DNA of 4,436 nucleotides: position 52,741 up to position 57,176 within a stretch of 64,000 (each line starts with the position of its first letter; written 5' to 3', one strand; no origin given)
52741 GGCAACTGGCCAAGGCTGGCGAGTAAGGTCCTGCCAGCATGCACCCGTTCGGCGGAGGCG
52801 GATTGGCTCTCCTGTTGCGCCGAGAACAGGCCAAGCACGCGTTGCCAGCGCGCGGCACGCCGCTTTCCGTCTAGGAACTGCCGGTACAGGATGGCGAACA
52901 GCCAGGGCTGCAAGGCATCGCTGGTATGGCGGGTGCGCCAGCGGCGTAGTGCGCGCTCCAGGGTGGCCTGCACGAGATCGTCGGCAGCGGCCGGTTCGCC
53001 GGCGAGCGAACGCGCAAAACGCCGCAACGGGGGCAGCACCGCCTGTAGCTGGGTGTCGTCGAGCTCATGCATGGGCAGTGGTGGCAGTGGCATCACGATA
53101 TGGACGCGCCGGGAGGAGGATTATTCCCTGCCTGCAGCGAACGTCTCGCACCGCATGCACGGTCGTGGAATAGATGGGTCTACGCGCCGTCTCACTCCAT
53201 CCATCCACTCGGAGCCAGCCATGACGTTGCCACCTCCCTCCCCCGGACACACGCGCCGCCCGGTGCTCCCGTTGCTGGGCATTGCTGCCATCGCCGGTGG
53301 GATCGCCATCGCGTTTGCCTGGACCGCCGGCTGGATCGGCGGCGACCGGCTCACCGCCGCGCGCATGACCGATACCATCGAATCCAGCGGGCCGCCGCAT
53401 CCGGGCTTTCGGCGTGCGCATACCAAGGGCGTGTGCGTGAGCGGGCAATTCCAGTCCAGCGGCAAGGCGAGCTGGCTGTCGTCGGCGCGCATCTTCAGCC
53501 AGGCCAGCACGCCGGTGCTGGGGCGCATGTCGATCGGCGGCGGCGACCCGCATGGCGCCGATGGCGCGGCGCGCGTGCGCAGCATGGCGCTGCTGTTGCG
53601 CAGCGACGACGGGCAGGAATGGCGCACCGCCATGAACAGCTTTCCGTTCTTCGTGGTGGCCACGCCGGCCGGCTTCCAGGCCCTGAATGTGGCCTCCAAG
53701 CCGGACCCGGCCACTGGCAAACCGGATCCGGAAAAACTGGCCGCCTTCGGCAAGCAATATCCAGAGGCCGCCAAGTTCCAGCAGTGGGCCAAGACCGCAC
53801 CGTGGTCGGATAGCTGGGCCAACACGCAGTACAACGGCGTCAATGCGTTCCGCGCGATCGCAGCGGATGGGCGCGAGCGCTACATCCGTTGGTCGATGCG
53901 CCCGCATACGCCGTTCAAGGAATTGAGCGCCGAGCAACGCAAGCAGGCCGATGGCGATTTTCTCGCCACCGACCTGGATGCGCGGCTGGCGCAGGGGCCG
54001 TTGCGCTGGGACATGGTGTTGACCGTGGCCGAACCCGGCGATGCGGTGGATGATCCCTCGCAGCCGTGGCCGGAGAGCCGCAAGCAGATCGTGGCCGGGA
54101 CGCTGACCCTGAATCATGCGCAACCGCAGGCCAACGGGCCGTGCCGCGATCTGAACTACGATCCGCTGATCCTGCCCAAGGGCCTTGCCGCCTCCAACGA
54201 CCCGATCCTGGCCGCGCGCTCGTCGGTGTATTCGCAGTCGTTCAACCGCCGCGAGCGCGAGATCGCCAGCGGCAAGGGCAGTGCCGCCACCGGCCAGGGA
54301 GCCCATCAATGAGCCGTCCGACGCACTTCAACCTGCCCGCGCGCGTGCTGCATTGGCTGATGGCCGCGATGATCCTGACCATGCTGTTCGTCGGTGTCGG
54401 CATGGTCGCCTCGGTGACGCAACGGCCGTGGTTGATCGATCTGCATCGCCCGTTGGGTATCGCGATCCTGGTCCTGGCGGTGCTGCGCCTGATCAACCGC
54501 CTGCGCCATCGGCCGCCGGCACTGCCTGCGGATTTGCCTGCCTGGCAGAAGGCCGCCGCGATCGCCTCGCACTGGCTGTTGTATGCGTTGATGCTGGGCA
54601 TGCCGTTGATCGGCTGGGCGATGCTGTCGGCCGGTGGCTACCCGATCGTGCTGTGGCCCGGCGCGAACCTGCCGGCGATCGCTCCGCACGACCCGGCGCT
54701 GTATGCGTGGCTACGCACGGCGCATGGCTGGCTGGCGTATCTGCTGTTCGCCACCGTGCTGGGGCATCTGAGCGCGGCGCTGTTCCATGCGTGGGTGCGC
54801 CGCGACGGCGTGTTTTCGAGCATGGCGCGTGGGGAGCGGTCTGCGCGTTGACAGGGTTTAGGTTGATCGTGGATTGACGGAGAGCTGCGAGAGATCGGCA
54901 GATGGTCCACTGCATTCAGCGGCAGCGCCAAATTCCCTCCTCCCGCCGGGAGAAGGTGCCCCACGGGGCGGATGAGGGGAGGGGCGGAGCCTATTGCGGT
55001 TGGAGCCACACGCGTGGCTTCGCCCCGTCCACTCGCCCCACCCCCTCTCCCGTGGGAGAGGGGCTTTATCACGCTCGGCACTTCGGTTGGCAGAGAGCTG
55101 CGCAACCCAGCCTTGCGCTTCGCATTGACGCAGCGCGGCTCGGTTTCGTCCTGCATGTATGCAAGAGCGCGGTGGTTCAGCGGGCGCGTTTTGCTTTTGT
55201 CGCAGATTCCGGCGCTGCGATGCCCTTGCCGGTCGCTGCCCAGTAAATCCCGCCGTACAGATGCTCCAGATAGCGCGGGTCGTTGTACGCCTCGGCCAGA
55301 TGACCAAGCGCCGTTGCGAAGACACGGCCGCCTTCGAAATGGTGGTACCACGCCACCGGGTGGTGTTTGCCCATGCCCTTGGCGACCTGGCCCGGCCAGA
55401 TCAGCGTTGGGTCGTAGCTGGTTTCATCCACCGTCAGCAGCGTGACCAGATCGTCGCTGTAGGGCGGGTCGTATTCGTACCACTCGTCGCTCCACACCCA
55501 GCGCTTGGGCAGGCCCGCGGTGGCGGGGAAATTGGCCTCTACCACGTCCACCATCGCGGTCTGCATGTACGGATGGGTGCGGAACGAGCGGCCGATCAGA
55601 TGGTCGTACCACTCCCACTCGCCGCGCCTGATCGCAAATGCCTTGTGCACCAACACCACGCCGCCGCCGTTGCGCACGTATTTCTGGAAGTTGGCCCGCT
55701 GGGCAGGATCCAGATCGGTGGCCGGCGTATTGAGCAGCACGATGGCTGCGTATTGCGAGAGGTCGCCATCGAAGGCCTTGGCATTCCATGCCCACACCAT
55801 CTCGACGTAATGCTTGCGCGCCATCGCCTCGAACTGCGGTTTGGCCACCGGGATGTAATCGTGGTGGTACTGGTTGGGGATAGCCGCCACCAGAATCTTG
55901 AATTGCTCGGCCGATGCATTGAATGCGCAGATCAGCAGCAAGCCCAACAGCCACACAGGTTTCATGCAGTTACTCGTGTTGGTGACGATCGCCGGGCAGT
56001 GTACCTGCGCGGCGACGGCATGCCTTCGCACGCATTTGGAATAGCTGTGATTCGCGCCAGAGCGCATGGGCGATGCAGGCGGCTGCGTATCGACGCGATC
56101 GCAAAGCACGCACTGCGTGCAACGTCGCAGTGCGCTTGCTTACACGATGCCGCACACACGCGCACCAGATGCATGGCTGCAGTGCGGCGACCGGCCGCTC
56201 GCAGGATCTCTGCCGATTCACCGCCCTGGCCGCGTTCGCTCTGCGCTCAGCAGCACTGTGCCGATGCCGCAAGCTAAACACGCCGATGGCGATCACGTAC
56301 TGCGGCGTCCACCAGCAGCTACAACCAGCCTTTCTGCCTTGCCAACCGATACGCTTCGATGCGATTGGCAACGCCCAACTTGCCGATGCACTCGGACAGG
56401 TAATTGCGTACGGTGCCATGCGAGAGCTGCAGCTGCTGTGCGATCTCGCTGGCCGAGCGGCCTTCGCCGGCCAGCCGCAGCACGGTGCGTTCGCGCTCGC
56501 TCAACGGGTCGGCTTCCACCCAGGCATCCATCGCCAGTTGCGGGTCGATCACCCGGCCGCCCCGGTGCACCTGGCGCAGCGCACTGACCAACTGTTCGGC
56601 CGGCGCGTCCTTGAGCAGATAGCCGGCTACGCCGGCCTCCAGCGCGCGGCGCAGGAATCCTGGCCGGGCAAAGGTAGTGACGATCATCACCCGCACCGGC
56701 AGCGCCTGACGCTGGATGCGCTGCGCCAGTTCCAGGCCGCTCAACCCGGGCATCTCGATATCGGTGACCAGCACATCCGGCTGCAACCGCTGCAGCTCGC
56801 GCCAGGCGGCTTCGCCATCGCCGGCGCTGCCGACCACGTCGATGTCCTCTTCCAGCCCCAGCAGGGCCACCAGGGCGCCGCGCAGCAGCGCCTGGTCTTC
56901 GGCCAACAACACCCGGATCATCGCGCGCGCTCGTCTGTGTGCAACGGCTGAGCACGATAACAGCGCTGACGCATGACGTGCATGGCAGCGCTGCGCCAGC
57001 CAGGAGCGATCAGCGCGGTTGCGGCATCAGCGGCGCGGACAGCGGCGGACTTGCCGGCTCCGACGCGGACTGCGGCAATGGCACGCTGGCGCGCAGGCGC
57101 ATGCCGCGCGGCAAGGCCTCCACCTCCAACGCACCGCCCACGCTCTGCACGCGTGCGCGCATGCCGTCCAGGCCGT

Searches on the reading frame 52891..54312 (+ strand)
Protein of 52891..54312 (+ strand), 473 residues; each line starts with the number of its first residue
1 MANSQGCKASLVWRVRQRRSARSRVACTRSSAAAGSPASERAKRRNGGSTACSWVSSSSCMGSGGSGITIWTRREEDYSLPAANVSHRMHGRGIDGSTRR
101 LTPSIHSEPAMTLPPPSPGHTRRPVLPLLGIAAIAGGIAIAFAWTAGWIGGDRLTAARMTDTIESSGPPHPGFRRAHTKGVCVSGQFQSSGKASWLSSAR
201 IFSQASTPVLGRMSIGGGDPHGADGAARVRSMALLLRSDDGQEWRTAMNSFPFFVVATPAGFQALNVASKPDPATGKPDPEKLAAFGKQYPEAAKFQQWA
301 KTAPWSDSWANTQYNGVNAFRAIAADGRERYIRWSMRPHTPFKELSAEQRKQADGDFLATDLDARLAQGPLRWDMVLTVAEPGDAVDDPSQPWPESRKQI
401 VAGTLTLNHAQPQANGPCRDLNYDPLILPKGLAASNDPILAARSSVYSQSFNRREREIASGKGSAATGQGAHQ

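Call 68: search_protein_families(library=pfam, proteins=[window:52891-54312:+], max_evalue=0.0001)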
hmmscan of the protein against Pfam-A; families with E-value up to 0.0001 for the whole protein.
window:52891-54312:+ (473 aa): 1 family
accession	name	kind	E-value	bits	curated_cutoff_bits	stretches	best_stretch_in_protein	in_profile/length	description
PF00199.24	Catalase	-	6.1e-27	95.1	25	1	174-452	45-336/383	Catalase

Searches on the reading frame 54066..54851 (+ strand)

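Call 68: search_protein_families(library=pfam, proteins=[window:54066-54851:+], max_evalue=0.0001)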
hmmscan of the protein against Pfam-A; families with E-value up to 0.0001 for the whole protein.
window:54066-54851:+ (261 aa): 1 family
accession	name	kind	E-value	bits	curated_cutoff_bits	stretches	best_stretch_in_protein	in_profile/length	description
PF01292.26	Ni_hydr_CYTB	-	4e-31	108.6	30.1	1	87-256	1-179/179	Prokaryotic cytochrome b561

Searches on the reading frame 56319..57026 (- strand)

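Call 47: search_protein_families(library=pfam, proteins=[window:56319-57026:-], max_evalue=0.0001)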
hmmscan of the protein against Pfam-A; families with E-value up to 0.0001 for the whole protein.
window:56319-57026:- (235 aa): 4 families
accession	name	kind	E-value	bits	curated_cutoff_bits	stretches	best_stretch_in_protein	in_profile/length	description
PF00072.30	Response_reg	-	9e-25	87.5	30.2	1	39-150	1-110/111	Response regulator receiver domain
PF00196.25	GerE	-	8.9e-16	57.7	23.5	1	173-229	1-57/57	Bacterial regulatory proteins, luxR family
PF04545.22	Sigma70_r4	-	1.5e-07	31.2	24.1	1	175-217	5-48/50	Sigma-70, region 4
PF08281.18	Sigma70_r4_2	-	2.4e-07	30.7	25.7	1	175-211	11-48/54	Sigma-70, region 4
